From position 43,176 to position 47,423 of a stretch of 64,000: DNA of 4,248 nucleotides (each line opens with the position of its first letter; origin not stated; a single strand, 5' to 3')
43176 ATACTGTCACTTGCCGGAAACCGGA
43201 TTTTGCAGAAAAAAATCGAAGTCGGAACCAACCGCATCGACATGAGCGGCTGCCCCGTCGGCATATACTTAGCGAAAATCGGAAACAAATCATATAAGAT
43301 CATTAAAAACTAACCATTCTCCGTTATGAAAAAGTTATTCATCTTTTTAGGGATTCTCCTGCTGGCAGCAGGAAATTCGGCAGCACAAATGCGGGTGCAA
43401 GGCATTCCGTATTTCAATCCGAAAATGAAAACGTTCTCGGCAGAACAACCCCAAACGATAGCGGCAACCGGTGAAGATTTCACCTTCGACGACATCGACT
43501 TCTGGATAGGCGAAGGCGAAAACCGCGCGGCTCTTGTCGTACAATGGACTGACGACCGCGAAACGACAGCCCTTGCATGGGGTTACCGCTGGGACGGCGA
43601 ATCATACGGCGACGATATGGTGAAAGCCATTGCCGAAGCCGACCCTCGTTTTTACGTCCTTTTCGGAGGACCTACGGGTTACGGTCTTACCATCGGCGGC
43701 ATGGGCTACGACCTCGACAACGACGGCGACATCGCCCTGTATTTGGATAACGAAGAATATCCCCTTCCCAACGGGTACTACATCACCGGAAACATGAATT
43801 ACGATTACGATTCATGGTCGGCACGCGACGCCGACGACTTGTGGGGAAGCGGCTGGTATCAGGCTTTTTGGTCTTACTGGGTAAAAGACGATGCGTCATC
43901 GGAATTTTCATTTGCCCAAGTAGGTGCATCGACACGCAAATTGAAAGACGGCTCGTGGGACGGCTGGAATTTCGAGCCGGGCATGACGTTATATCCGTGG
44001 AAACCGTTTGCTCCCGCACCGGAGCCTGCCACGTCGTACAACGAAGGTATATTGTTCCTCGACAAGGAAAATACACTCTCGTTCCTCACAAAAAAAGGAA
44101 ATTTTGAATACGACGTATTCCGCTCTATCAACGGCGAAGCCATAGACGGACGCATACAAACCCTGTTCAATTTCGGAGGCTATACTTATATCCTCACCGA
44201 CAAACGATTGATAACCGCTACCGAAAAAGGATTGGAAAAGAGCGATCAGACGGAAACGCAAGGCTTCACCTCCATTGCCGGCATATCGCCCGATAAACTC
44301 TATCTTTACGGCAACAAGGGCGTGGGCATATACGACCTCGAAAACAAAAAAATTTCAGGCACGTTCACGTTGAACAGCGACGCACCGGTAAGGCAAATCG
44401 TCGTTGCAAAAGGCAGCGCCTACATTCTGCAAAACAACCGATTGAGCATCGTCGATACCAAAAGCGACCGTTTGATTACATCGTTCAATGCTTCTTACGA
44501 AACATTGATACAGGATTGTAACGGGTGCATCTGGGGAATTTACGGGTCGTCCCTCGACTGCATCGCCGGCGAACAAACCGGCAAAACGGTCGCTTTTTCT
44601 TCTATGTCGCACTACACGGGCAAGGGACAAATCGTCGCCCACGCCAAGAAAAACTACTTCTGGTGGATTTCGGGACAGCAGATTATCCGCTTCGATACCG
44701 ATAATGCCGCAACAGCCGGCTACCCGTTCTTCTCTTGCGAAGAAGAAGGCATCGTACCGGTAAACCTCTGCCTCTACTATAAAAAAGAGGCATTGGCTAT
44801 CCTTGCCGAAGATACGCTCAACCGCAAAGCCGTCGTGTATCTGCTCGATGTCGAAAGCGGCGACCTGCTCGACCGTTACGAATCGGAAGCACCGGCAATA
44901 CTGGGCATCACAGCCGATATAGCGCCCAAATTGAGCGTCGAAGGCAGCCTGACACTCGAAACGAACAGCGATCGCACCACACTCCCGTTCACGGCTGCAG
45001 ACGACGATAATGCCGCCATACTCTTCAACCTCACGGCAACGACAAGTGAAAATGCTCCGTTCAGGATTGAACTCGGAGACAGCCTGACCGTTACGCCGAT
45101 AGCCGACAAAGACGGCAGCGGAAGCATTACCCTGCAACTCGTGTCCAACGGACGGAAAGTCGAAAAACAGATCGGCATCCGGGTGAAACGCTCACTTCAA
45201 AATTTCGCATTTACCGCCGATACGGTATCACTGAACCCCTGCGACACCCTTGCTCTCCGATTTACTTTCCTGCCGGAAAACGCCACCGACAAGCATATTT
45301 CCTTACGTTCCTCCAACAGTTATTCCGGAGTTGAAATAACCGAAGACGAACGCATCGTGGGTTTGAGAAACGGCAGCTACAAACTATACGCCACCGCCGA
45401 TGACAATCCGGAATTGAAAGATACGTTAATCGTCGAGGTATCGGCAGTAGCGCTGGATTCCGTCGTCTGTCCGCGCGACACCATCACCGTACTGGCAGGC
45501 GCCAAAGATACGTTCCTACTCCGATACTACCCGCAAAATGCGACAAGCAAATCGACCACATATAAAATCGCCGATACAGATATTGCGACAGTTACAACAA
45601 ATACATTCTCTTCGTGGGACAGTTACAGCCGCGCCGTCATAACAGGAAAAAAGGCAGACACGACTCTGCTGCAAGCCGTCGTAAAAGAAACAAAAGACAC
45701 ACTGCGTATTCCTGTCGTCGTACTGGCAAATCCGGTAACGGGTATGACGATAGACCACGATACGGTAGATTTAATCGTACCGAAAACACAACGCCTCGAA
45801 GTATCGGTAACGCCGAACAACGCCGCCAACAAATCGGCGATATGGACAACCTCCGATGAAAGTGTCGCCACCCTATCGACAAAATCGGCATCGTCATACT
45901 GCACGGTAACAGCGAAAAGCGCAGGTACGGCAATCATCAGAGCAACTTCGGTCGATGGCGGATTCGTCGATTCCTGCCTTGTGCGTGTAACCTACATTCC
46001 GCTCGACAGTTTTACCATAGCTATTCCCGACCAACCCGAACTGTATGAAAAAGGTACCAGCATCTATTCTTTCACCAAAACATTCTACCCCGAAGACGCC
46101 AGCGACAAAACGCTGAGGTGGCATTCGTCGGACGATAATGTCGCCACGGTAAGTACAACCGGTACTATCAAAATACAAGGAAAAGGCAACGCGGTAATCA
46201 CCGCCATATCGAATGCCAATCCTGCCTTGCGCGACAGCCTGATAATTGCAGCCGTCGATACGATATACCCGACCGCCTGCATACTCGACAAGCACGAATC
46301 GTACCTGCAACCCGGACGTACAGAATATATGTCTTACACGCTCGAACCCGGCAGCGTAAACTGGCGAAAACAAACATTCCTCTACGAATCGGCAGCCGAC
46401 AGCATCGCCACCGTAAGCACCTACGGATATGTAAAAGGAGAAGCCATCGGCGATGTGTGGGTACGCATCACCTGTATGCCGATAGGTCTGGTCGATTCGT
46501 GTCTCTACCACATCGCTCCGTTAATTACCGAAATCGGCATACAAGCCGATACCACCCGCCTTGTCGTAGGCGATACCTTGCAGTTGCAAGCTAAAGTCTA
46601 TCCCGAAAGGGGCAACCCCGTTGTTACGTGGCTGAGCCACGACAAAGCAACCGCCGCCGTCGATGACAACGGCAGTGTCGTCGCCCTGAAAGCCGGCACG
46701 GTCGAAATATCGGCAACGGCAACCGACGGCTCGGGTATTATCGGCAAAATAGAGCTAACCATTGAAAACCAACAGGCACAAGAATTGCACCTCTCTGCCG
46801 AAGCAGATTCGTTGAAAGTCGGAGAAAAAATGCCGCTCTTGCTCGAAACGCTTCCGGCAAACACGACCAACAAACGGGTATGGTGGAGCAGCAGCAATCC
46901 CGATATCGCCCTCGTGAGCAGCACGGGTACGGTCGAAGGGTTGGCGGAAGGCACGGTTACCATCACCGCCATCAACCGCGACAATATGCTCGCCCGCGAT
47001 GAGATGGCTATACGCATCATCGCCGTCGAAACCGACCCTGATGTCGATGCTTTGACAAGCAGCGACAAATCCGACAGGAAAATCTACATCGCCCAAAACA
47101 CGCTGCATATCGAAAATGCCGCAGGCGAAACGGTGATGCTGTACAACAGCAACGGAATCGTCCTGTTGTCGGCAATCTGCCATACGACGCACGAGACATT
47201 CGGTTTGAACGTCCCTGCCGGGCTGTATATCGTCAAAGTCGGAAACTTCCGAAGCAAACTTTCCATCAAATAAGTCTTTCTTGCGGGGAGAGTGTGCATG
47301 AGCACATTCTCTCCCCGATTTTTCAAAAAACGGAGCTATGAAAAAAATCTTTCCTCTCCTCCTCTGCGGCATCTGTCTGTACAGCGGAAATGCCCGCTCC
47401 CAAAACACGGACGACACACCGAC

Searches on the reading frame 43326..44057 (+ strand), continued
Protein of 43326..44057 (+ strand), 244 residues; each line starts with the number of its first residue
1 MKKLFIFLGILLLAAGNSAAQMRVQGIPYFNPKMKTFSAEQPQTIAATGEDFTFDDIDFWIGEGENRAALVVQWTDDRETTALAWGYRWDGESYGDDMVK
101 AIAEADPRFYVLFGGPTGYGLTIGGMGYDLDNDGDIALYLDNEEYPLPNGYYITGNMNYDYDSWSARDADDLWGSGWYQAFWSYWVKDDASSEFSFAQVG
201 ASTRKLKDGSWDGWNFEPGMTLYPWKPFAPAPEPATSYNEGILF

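Call 86: search_protein_representatives(protein=window:43413-44000:+)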
Query: 196 residues. Proteins with E-value up to 0.001 (for the whole library): 1157; up to 1e-10: 733; up to 1e-30: 155. The best 150 are listed.
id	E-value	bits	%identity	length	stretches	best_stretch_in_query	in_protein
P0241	2.9e-130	449.0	100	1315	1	1-196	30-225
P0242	8.1e-120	414.8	46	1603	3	18-191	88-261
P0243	6.7e-86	303.9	51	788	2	8-188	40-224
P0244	1.5e-83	296.2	49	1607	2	20-188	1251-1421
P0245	1.1e-64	234.6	43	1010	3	2-191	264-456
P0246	2.1e-64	233.6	42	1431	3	13-189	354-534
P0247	1.2e-63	231.1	42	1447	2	6-196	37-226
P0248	2.5e-62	226.8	43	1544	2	20-191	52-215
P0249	1.1e-55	205.1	47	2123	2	14-191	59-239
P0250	5.9e-54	199.4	38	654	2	18-190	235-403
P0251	3.6e-53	196.9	53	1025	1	19-193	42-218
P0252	1.1e-51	192.0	53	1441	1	16-191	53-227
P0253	6.8e-51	189.4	51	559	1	3-196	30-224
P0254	2.5e-50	187.6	51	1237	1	4-196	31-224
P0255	2.8e-50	187.4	36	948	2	18-196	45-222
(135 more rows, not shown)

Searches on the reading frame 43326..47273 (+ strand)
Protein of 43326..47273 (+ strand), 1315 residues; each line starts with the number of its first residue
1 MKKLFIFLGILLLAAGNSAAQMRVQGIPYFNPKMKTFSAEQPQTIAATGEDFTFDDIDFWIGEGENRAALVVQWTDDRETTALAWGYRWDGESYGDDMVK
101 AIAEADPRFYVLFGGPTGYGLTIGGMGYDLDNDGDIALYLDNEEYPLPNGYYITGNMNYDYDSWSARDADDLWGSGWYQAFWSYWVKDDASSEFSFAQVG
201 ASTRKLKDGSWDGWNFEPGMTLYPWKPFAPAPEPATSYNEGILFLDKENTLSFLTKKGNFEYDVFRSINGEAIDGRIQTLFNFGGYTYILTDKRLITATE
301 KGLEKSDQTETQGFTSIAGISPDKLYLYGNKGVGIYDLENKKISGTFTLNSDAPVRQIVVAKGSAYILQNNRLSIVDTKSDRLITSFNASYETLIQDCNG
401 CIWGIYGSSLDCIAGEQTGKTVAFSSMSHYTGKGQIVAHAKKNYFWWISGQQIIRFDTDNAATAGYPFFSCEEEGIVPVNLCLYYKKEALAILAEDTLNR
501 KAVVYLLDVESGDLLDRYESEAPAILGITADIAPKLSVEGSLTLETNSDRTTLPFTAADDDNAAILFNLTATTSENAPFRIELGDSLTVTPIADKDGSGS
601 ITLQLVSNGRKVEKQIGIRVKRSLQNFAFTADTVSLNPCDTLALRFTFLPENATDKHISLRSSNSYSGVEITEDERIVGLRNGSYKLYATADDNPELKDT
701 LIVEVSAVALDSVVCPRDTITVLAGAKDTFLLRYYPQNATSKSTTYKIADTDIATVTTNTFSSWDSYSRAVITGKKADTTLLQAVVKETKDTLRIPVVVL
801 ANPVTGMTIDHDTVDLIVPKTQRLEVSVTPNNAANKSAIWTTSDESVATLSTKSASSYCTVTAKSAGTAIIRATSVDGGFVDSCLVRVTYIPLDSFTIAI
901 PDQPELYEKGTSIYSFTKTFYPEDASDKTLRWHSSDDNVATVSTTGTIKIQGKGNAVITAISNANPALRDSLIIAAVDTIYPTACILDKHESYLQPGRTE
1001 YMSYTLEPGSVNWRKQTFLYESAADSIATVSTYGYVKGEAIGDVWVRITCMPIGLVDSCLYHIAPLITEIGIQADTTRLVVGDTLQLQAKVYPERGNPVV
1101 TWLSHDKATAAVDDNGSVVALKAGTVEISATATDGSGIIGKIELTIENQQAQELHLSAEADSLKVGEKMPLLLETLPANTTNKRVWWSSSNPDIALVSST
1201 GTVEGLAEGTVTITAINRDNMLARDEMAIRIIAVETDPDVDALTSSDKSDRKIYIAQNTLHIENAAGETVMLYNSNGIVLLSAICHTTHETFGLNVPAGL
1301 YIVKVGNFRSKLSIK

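Call 3: search_protein_families(library=pfam, proteins=[window:43326-47273:+], max_evalue=0.01)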
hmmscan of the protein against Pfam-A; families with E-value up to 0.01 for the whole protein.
window:43326-47273:+ (1315 aa): 4 families
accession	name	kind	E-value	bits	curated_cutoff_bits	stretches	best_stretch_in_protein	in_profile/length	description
PF02368.24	Big_2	-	2.1e-66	220.3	22.8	5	1156-1219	7-70/79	Bacterial Ig-like domain (group 2)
PF16819.11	DUF5074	-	8.3e-18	65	27.2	1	244-463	11-274/353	Domain of unknown function (DUF5074)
PF19910.5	DUF6383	-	0.0088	16.6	23.7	0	1252-1306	13-66/74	Domain of unknown function (DUF6383)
PF25354.1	Ig_NUP210_16th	-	0.0095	15.8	27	1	1074-1128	5-59/72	NUP210-like, Ig-like domain 16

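Call 8: search_solved_structures(query=window:43326-47273:+, max_evalue=1)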
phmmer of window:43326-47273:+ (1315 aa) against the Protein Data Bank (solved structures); distinct sequences matched with E-value up to 1: 11.
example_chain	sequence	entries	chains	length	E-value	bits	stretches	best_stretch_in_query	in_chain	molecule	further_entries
7quz_AAA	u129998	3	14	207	3.5e-09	38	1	803-904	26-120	Beta-1,3-glucanase bglH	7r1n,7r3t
6n1a_A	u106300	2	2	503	5.1e-06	27.5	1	1152-1230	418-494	Carbohydrate-binding protein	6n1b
7z47_G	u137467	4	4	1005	3.9e-05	24.6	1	1074-1219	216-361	Surface protein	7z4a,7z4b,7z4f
9cuy_c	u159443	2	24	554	0.00092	20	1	1068-1217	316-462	Short tail fiber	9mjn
2zwk_A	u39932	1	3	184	0.031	15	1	925-964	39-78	Intimin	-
3ncx_A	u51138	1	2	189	0.032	14.9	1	925-964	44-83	Intimin adherence protein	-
2zqk_A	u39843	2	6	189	0.032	14.9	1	925-964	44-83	Intimin | Intimin adherence protein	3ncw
9mfe_A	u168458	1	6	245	0.05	14.3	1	764-880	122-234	Major tail protein V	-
1e5u_I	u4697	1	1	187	0.11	13.2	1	1176-1227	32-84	INTIMIN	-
2l04_A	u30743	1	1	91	0.24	12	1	909-954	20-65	Major tail protein V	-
7r5j_10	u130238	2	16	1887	0.99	10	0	1098-1216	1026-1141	Nuclear pore membrane glycoprotein 210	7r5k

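Call 11: search_protein_families(library=ncbifam, proteins=[window:43326-47273:+], max_evalue=0.01)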
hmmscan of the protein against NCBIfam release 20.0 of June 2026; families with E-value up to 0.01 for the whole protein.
window:43326-47273:+ (1315 aa): 2 families
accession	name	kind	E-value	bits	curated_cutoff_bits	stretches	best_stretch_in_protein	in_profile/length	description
TIGR04183.1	Por_Secre_tail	domain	0.0017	18.3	23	1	1259-1307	12-60/72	T9SS type A sorting domain-containing protein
NF040672.1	SCO2322_fam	subfamily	0.0041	17.5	85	0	181-217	8-42/144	SCO2322 family protein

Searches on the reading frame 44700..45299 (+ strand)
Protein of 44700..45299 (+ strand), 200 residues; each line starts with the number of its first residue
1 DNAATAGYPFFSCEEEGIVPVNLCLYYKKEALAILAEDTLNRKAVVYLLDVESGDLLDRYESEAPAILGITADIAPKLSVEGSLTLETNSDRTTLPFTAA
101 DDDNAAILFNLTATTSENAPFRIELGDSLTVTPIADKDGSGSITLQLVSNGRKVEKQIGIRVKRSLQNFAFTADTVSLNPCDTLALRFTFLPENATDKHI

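Call 22: search_protein_families(library=pfam, proteins=[window:44700-45299:+], max_evalue=10)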
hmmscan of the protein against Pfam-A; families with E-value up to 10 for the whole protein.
window:44700-45299:+ (200 aa): 3 families
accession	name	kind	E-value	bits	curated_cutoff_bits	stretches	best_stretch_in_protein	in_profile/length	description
PF04200.17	Lipoprotein_17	-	0.022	15.5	22.4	1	83-158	7-77/84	Lipoprotein associated domain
PF17963.7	Big_9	-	0.058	14.7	23.6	1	85-153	10-79/89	Bacterial Ig domain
PF12706.13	Lactamase_B_2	-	0.064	13.3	27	1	116-178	91-146/200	Beta-lactamase superfamily domain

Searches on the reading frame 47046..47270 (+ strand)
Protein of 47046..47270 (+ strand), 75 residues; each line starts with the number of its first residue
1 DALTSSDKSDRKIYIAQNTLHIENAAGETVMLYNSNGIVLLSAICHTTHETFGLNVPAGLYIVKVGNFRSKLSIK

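Call 22: search_protein_families(library=pfam, proteins=[window:47046-47270:+], max_evalue=10)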
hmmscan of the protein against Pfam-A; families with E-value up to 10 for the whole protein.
window:47046-47270:+ (75 aa): 3 families
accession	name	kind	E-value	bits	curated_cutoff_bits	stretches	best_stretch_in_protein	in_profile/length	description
PF19910.5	DUF6383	-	6.3e-05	23.5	23.7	1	11-66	12-66/74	Domain of unknown function (DUF6383)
PF18962.6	Por_Secre_tail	-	0.031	15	27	1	17-69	7-66/75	Secretion system C-terminal sorting domain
PF16986.11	CzcE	-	0.12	13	30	1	6-55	9-58/81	Heavy-metal resistance protein CzcE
